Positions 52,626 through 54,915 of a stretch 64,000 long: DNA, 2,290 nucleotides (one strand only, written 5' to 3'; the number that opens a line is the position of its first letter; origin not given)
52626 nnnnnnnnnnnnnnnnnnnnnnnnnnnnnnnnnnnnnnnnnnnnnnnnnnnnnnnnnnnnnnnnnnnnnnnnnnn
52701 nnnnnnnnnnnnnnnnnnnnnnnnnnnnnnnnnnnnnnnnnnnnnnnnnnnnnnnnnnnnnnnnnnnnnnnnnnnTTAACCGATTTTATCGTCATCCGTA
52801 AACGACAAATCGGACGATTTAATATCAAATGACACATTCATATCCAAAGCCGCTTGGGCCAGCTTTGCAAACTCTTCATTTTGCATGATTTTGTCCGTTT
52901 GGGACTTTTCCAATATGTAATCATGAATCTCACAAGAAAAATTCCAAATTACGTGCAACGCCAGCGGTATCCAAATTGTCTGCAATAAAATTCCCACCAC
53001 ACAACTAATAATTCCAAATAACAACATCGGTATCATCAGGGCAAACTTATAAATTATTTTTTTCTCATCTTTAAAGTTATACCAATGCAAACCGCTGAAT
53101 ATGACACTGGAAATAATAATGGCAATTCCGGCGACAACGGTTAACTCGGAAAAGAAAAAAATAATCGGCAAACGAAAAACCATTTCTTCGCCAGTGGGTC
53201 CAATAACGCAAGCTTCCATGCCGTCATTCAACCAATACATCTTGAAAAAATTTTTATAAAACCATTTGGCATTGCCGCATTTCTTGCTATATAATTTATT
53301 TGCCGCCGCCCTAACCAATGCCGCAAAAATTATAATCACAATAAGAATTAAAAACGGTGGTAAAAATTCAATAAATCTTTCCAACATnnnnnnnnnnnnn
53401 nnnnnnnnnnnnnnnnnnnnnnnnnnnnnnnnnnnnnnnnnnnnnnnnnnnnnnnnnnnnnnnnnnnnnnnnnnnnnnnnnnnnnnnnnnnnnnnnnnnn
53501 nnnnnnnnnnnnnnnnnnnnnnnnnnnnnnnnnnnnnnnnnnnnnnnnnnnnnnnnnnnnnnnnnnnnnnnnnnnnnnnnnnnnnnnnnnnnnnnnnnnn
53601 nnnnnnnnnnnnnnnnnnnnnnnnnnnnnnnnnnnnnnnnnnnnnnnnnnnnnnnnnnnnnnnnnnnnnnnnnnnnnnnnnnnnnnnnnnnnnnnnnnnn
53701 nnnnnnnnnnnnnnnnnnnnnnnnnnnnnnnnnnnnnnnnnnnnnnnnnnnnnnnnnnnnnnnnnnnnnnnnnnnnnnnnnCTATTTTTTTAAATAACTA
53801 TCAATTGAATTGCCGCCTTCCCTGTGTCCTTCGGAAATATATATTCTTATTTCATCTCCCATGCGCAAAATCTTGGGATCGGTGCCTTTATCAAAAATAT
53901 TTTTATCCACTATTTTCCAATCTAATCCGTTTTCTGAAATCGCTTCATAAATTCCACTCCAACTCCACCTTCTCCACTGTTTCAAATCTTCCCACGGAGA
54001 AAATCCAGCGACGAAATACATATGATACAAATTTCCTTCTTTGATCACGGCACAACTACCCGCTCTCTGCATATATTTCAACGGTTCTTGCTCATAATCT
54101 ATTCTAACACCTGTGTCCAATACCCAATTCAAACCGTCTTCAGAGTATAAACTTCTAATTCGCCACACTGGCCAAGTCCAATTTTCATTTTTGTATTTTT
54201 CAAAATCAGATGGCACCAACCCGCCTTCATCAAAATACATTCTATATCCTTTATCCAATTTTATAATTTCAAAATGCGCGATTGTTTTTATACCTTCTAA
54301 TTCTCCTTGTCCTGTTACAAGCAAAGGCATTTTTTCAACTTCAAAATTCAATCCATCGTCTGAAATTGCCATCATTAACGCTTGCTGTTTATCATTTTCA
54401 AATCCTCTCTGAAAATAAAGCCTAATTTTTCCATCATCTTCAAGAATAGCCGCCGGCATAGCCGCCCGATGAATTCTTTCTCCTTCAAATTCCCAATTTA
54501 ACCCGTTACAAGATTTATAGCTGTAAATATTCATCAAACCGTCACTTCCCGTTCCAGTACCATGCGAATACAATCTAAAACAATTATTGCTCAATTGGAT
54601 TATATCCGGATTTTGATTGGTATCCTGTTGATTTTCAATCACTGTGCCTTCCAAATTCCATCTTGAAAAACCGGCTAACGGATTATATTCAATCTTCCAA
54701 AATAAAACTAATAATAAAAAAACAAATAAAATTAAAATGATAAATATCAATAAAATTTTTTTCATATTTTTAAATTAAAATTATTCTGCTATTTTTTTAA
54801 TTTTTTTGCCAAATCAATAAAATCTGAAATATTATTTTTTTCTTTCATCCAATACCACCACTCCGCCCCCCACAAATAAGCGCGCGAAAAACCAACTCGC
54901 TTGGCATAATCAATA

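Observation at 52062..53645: Duplicated identical 48-nt promoter module drives a CPBP/Abi intramembrane protease and an overlapping pair of Cys-rich small membrane proteins, head-to-head with the tRNA-Val promoter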

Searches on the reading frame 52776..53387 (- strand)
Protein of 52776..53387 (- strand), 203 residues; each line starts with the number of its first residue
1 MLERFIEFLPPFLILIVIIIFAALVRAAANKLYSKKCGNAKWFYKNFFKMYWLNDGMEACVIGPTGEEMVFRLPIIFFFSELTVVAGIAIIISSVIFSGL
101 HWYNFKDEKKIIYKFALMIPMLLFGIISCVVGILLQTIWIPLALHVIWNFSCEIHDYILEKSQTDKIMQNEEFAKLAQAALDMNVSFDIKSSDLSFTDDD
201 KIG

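Call 6: search_protein_families(library=pfam, proteins=[window:52776-53387:-], max_evalue=1)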
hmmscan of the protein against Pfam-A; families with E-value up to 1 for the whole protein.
window:52776-53387:- (203 aa): 4 families
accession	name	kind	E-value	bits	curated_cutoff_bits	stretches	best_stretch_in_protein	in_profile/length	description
PF02517.21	Rce1-like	-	1.5e-12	48.1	22.4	1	59-150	11-92/93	Type II CAAX prenyl endopeptidase Rce1-like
PF00335.26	Tetraspanin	-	0.18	11.9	32.1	1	75-134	4-63/225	Tetraspanin family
PF13829.11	DUF4191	-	0.2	11.5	30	0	12-72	60-116/219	Domain of unknown function (DUF4191)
PF19608.4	DUF6113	-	0.22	11.7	27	1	114-145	13-44/129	Family of unknown function (DUF6113)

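Call 16: find_homologous_proteins(query=window:52776-53387:-, max_evalue=0.001)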
Query window:52776-53387:- (203 aa): 3 proteins with E <= 0.001 among 590 candidates.
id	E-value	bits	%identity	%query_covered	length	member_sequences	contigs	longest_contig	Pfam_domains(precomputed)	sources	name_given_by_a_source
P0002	1.3e-129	448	100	100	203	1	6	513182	PF02517.22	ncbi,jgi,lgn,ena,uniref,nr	ncbi:MAG: hypothetical protein COU29_00950 [Candidatus Magasanikbacteria bacterium CG10_big_fil_rev_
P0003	6.6e-52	194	48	99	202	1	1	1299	PF02517.22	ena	-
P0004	6.4e-42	161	46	91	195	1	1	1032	PF02517.22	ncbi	-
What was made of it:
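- Closest known: CPBP / Abi / Rce1-like intramembrane glutamic proteases. Different: Only two relatives were found among 5.8 billion proteins by the word-indexed search (call 16).
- The CPBP proteins are only 46-48% identical (call 16).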

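Call 19: find_encoding_contigs(protein=P0003, flank=10000)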
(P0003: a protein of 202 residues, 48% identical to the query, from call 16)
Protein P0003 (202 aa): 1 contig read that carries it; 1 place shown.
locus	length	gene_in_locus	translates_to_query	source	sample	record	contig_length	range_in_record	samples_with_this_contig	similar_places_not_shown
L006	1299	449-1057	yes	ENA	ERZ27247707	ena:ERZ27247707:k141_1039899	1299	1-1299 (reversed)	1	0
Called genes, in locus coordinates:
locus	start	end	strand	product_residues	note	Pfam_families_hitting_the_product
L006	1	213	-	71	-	?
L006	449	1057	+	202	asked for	PF02517:Rce1-like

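Call 20: find_encoding_contigs(protein=P0004, flank=10000)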
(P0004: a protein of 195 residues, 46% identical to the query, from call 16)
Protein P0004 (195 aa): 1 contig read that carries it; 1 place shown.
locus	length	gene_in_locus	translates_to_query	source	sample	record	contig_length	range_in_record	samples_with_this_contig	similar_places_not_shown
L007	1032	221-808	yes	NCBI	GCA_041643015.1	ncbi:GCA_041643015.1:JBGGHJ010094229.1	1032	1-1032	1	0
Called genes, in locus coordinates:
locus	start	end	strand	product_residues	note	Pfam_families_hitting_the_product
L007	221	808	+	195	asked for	PF02517:Rce1-like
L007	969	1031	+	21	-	?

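Call 30: find_related_loci(query=A1, collection=genome_contigs, flank=6000)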
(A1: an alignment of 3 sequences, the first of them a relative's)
Query A1 (203 aa) in genome_contigs; peptide patterns used: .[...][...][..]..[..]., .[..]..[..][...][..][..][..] (x = any residue, [..] = any of these).
571 stretches matched a pattern, but none encodes a relative of the query by tblastn (E <= 1e-3).

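Call 50: search_protein_families(library=ncbifam, proteins=[window:52776-53387:-], max_evalue=1)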
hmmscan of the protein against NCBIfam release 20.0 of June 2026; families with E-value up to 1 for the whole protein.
window:52776-53387:- (203 aa): 4 families
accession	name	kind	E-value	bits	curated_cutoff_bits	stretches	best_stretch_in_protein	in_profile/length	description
NF046050.1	CPBP_fam_MroQ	equivalog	0.00012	21.6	270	1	60-173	134-241/243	intramembrane glutamic endopeptidase MroQ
NF033192.3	CPBP_JDVT_MrtJ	equivalog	0.0038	17.9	75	1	61-150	6-93/98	JDVT-CTERM system glutamic-type intramembrane protease MrtJ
NF005806.0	PRK07666.1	equivalog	0.092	12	286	1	157-196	197-236/239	3-ketoacyl-ACP reductase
NF041647.1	ABC_perm_CPBP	equivalog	0.68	8.6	435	0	66-150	556-628/636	ABC transporter permease subunit/CPBP intramembrane protease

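Call 51: search_protein_families(library=padloc, proteins=[window:52776-53387:-], max_evalue=1)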
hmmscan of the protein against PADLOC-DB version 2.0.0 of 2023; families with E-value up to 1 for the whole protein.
window:52776-53387:- (203 aa): 0 families

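Call 52: search_protein_families(library=phrogs, proteins=[window:52776-53387:-], max_evalue=1)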
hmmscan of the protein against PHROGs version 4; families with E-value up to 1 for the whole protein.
window:52776-53387:- (203 aa): 1 family
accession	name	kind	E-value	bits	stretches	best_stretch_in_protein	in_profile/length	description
phrog_6801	-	unknown function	0.72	8.9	0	111-150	569-608/625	-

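Call 76: search_solved_structures(query=A1, max_evalue=1)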
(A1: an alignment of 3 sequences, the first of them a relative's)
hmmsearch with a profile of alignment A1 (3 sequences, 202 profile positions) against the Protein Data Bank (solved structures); distinct sequences matched with E-value up to 1: 1.
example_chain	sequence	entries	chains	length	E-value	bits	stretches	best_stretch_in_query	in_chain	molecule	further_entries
9u9h_A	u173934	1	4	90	0.34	13.2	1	83-139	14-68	Virion membrane protein OPG140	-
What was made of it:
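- On CPBP / Rce1-like (PF02517): The profile found no PDB relative at E<0.3 (call 76).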

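Call 81: list_cluster_members(proteins=[P0003, P0004, P0005, P0006, P0002])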
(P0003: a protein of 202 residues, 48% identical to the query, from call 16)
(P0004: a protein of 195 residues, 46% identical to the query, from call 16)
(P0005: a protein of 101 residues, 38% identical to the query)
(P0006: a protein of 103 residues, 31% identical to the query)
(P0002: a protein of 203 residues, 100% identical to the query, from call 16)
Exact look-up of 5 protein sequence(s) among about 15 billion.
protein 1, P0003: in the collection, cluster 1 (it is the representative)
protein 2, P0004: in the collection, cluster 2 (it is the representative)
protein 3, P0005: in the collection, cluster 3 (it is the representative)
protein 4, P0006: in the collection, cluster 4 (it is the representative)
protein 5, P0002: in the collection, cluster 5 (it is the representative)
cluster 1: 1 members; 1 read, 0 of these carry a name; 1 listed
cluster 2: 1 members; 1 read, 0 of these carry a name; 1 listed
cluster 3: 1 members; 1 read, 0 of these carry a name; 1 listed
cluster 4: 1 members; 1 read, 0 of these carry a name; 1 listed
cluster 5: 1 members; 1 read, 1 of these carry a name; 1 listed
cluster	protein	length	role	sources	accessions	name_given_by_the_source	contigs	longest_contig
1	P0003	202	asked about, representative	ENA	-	-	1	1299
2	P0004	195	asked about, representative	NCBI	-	-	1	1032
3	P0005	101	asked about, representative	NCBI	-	-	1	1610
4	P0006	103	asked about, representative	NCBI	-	-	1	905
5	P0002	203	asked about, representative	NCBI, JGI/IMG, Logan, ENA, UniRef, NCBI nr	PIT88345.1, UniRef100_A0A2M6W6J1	MAG: hypothetical protein COU29_00950 [Candidatus Magasanikbacteria bacterium ... | CAAX prenyl protease 2/Lysostaphin resistance protein A-like domain-containing protein ...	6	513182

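Call 85: predict_structure(alignment_id=A1)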
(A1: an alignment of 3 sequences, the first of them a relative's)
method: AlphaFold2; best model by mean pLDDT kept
length: 203 residues; sequences in the alignment: 3
mean_pLDDT: 44.6   pTM: 0.24
mean pLDDT of the five models: 44.6, 43.8, 42.2, 42.1, 41.7
residues with pLDDT >= 90: 0; 70-90: 0; 50-70: 62; < 50: 141
segments of 3 or more residues with pLDDT < 50: 1-13, 28-83, 94-108, 113-115, 139-159, 183-203
pLDDT, mean of each block of 10 residues (from residue 1): 41 52 50 42 35 34 35 41 51 48 47 51 52 51 42 40 53 54 42 36 32
secondary structure, 60 per line:
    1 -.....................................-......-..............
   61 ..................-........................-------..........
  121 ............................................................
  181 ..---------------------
elements in order: H2-38 H40-45 H47-78 H80-103 H111-182
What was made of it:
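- On CPBP / Rce1-like (PF02517): The AF2 model from the 3-sequence alignment has pLDDT 44.6 and is unusable (call 85).
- Tried and rejected: The CPBP model was too poor to use (call 85).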

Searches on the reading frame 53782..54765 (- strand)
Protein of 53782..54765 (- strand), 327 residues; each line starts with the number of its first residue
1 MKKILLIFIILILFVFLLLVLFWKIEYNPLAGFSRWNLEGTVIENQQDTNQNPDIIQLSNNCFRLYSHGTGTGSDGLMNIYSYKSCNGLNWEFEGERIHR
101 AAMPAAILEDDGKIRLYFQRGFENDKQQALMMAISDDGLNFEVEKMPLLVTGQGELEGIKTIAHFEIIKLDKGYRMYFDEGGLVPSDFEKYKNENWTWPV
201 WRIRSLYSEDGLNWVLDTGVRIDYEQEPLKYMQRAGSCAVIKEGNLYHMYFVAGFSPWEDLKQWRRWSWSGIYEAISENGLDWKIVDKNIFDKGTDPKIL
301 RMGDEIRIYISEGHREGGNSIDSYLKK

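Call 6: search_protein_families(library=pfam, proteins=[window:53782-54765:-], max_evalue=1)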
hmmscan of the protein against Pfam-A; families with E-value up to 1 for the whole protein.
window:53782-54765:- (327 aa): 0 families

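Call 50: search_protein_families(library=ncbifam, proteins=[window:53782-54765:-], max_evalue=1)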
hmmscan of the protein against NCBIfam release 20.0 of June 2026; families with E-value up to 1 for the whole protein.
window:53782-54765:- (327 aa): 3 families
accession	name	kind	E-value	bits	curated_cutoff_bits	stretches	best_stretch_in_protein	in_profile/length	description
NF052550.1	BManbPhaseBMBP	equivalog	2.3e-05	23.9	450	1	100-187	24-116/296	beta-1,2-mannobiose phosphorylase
NF045771.1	MPN454_MG319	equivalog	0.059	13.7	60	1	3-38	8-44/133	MG319/MPN454 family protein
NF058626.1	GFO_1090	equivalog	0.093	12.3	150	1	108-163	104-159/177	GFO_1090 family protein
